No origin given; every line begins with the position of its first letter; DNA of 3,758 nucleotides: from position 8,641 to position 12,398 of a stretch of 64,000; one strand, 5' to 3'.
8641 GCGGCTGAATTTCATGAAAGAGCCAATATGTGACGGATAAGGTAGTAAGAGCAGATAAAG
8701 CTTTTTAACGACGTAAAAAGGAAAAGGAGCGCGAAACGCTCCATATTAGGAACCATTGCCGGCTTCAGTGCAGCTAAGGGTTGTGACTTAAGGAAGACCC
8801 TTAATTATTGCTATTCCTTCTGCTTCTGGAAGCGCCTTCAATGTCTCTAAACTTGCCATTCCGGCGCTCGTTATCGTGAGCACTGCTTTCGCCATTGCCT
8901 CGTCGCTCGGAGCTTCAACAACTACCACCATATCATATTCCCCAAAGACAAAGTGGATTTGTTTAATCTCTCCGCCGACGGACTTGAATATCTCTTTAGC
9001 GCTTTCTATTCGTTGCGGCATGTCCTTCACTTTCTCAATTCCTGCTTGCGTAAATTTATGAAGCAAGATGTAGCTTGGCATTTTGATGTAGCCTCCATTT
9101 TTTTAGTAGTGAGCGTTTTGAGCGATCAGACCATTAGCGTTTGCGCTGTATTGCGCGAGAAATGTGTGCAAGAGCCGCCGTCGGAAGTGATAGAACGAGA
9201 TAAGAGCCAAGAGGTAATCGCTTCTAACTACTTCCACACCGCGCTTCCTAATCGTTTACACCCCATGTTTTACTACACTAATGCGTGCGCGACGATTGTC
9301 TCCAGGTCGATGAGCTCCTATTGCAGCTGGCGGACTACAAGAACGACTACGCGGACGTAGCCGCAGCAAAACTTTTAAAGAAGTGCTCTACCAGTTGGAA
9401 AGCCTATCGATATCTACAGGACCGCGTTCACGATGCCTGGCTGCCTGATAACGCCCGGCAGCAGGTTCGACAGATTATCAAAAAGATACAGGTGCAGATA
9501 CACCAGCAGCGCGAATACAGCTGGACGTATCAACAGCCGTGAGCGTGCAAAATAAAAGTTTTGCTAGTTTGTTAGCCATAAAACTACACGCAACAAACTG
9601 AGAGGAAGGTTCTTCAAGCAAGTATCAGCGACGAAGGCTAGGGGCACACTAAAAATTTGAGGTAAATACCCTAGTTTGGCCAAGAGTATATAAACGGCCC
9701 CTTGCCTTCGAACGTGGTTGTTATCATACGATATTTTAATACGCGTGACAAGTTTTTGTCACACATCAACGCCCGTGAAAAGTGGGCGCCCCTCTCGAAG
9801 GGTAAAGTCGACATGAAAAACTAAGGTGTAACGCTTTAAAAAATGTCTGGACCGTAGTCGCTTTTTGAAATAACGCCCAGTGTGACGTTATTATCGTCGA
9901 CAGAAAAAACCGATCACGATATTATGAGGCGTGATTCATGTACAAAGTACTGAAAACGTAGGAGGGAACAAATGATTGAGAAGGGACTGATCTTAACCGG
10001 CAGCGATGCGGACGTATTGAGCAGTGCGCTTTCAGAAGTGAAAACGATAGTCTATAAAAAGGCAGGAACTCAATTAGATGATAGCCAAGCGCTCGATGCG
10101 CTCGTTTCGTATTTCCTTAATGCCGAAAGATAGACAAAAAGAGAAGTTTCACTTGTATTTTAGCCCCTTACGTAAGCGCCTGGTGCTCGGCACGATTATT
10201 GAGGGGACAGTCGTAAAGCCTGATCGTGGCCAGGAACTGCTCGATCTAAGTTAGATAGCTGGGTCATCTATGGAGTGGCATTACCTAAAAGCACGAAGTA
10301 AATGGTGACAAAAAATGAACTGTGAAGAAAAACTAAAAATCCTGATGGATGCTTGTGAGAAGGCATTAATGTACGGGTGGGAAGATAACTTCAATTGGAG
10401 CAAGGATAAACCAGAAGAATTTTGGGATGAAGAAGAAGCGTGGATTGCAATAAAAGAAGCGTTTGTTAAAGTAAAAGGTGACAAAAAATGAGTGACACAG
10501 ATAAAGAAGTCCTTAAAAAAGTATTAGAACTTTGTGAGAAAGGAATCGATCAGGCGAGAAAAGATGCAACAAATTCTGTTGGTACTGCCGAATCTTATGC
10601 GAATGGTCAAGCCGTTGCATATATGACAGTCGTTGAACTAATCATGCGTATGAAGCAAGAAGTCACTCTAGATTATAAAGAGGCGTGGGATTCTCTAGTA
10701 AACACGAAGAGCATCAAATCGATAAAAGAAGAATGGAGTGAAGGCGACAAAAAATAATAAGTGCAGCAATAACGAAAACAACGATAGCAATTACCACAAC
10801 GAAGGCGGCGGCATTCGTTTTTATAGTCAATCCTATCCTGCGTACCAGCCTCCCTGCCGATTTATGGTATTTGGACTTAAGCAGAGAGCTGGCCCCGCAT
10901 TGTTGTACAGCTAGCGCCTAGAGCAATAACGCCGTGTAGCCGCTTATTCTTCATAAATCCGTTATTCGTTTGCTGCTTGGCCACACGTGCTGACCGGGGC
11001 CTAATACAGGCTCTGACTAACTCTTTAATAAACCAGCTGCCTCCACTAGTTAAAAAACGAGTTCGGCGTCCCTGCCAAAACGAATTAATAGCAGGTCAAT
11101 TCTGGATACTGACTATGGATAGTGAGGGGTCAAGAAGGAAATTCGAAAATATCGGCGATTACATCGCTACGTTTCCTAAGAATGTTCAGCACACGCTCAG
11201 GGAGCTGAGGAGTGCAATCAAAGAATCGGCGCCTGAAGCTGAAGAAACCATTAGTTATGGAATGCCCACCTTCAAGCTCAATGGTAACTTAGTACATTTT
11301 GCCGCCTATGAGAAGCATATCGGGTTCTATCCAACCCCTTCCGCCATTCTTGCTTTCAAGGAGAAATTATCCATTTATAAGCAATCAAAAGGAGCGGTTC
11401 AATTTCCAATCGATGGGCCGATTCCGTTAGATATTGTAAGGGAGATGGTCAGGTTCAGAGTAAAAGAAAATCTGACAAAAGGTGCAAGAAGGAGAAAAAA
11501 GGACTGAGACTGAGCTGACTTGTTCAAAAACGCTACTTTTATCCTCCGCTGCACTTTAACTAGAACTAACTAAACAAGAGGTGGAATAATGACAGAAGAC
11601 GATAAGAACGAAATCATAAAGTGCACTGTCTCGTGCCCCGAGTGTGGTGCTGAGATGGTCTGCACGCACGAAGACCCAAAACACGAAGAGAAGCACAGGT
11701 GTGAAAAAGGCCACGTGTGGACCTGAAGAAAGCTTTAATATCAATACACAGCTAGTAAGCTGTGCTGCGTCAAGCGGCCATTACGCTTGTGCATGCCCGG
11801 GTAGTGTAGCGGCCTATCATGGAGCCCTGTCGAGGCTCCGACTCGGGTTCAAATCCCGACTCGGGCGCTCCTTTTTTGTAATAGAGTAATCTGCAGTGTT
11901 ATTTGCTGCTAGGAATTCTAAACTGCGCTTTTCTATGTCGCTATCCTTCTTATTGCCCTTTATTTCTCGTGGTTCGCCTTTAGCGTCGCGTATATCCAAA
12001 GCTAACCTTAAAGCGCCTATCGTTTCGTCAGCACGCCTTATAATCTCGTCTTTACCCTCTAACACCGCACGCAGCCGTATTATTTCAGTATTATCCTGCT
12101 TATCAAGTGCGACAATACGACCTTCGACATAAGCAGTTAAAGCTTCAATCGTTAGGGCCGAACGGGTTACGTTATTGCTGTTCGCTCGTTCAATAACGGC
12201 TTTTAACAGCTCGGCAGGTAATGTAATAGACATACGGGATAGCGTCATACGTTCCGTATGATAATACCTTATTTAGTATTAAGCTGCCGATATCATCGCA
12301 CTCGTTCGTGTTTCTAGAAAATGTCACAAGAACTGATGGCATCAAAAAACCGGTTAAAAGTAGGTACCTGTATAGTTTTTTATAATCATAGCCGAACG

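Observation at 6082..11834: Integrated element inserted at tRNA-Asp(GTC) with promoter plus 5'-half direct repeats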

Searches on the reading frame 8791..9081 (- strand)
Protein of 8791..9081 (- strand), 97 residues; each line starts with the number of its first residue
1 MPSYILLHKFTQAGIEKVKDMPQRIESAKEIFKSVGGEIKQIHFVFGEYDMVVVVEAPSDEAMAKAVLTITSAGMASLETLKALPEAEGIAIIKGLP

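Call 8: search_protein_families(library=pfam, proteins=[window:8791-9081:-], max_evalue=0.1)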
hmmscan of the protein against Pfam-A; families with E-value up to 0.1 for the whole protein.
window:8791-9081:- (97 aa): 4 families
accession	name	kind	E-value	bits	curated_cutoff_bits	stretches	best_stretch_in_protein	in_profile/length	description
PF08734.17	GYD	-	8.8e-28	96.6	31.4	1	4-92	1-90/91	GYD domain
PF01037.27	AsnC_trans_reg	-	5.1e-05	23.5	25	1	38-78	23-65/73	Lrp/AsnC ligand binding domain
PF03927.19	NapD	-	0.023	15.2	28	1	22-71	12-59/76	NapD protein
PF03135.19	CagE_TrbE_VirB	-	0.052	13.9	21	1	41-72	140-171/204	CagE, TrbE, VirB family, component of type IV transporter system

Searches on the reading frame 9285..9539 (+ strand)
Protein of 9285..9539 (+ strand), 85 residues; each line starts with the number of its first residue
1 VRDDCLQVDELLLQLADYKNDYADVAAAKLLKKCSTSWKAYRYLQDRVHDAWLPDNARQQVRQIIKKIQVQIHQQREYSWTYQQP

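Call 8: search_protein_families(library=pfam, proteins=[window:9285-9539:+], max_evalue=0.1)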
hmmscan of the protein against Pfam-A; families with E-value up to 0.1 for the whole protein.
window:9285-9539:+ (85 aa): 1 family
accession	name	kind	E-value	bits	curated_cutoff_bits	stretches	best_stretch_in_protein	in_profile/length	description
PF18977.5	DUF5713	-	0.032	15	27.3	1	39-76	3-40/107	Family of unknown function (DUF5713)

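Call 10: search_protein_families(library=phrogs, proteins=[window:9285-9539:+], max_evalue=0.1)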
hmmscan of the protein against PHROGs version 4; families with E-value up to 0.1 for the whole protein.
window:9285-9539:+ (85 aa): 0 families

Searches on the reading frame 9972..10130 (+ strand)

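Call 8: search_protein_families(library=pfam, proteins=[window:9972-10130:+], max_evalue=0.1)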
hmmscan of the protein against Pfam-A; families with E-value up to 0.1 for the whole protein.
window:9972-10130:+ (53 aa): 1 family
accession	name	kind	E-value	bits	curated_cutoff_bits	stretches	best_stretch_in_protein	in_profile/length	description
PF14764.12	SPG48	-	0.049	14.4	25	1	8-50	16-57/118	AP-5 complex subunit, vesicle trafficking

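Call 10: search_protein_families(library=phrogs, proteins=[window:9972-10130:+], max_evalue=0.1)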
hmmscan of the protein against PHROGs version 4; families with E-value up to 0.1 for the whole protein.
window:9972-10130:+ (53 aa): 0 families

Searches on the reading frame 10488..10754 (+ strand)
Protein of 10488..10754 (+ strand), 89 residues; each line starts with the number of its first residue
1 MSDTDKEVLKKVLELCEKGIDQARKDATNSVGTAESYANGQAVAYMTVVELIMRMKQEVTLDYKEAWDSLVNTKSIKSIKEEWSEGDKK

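Call 8: search_protein_families(library=pfam, proteins=[window:10488-10754:+], max_evalue=0.1)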
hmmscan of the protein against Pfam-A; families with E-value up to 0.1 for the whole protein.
window:10488-10754:+ (89 aa): 1 family
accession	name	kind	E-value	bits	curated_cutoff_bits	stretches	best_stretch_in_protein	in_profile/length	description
PF25283.1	DUF7873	-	0.025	14.7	27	1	4-60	62-119/244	Family of unknown function (DUF7873)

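Call 10: search_protein_families(library=phrogs, proteins=[window:10488-10754:+], max_evalue=0.1)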
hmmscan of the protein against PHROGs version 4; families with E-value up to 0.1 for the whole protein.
window:10488-10754:+ (89 aa): 3 families
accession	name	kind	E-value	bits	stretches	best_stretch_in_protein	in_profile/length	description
phrog_37106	-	unknown function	0.019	16.3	1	7-52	5-48/53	-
phrog_6865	-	unknown function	0.045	15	1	53-85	15-47/70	-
phrog_9651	-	unknown function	0.07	13.9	1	7-62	142-193/237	-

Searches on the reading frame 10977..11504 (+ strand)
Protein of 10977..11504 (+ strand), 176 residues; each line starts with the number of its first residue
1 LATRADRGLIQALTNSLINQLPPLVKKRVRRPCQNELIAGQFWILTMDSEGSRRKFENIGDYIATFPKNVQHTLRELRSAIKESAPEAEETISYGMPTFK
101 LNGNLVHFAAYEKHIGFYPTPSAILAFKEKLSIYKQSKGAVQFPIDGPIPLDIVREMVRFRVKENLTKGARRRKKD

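Call 8: search_protein_families(library=pfam, proteins=[window:10977-11504:+], max_evalue=0.1)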
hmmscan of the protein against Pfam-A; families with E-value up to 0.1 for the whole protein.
window:10977-11504:+ (176 aa): 2 families
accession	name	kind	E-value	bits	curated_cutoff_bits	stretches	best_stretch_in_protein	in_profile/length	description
PF08818.16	DUF1801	-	1.1e-15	58.2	27.2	1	71-162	2-85/85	Domain of unknown function (DU1801)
PF18899.5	DUF5655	-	0.0096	16.4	24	1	60-111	2-53/109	Domain of unknown function (DUF5655)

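Call 10: search_protein_families(library=phrogs, proteins=[window:10977-11504:+], max_evalue=0.1)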
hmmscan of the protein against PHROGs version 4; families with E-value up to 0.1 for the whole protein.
window:10977-11504:+ (176 aa): 0 families

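Call 12: search_protein_families(library=ncbifam, proteins=[window:10977-11504:+], max_evalue=0.1)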
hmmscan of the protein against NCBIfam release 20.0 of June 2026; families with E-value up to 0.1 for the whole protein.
window:10977-11504:+ (176 aa): 1 family
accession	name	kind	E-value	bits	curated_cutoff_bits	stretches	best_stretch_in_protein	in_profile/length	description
TIGR02444.1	TIGR02444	hypoth_equivalog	0.043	14.2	48.3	1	54-93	51-90/116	TIGR02444 family protein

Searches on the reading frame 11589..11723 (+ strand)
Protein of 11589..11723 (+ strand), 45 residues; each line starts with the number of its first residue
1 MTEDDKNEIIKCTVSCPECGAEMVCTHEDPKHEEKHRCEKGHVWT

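Call 8: search_protein_families(library=pfam, proteins=[window:11589-11723:+], max_evalue=0.1)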
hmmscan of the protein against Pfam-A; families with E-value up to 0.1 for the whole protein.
window:11589-11723:+ (45 aa): 1 family
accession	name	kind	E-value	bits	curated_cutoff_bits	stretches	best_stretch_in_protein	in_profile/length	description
PF24463.1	DUF7577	-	0.08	13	28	1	13-22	2-11/27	Domain of unknown function (DUF7577)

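Call 10: search_protein_families(library=phrogs, proteins=[window:11589-11723:+], max_evalue=0.1)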
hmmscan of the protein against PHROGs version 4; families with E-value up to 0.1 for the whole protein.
window:11589-11723:+ (45 aa): 4 families
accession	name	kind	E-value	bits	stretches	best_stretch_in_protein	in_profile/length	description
phrog_26465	-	unknown function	0.018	15.9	1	12-39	10-35/70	-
phrog_4005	-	unknown function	0.03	15.6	1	3-37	12-46/75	-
phrog_32051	-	unknown function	0.048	14.6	1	16-44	17-46/52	-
phrog_1315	-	unknown function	0.057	14.7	1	3-35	24-56/108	-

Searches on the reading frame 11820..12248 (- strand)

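Call 8: search_protein_families(library=pfam, proteins=[window:11820-12248:-], max_evalue=0.1)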
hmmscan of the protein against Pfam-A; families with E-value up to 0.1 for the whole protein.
window:11820-12248:- (143 aa): 3 families
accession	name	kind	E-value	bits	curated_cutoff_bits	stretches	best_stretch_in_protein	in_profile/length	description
PF07878.17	RHH_5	-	0.023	14.8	26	1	5-32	3-30/43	CopG-like RHH_1 or ribbon-helix-helix domain, RHH_5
PF18108.7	QSOX_Trx1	-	0.027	15.2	23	1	23-72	20-67/108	QSOX Trx-like domain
PF01402.27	RHH_1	-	0.049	14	20.5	1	6-41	2-37/39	Ribbon-helix-helix protein, copG family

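Call 10: search_protein_families(library=phrogs, proteins=[window:11820-12248:-], max_evalue=0.1)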
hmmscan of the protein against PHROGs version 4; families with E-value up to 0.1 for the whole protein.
window:11820-12248:- (143 aa): 4 families
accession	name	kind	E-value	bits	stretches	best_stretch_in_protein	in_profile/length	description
phrog_37533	-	unknown function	0.0024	19.3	1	22-51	5-34/102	-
phrog_5236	-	unknown function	0.0078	17.2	1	23-50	28-55/67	-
phrog_36888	-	unknown function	0.035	15.5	1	6-54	1-49/71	-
phrog_11122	-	unknown function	0.049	14.5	0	115-132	145-162/211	-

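Call 12: search_protein_families(library=ncbifam, proteins=[window:11820-12248:-], max_evalue=0.1)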
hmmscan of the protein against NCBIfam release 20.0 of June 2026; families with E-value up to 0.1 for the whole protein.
window:11820-12248:- (143 aa): 2 families
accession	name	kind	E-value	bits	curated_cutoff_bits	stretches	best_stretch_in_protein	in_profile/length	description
NF041551.1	YlcI_YnfO_N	subfamily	0.00042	20.3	30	1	5-41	4-39/42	YlcI/YnfO family protein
NF003085.0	PRK04012.1-5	subfamily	0.036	14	92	1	49-101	12-64/108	translation initiation factor IF-1A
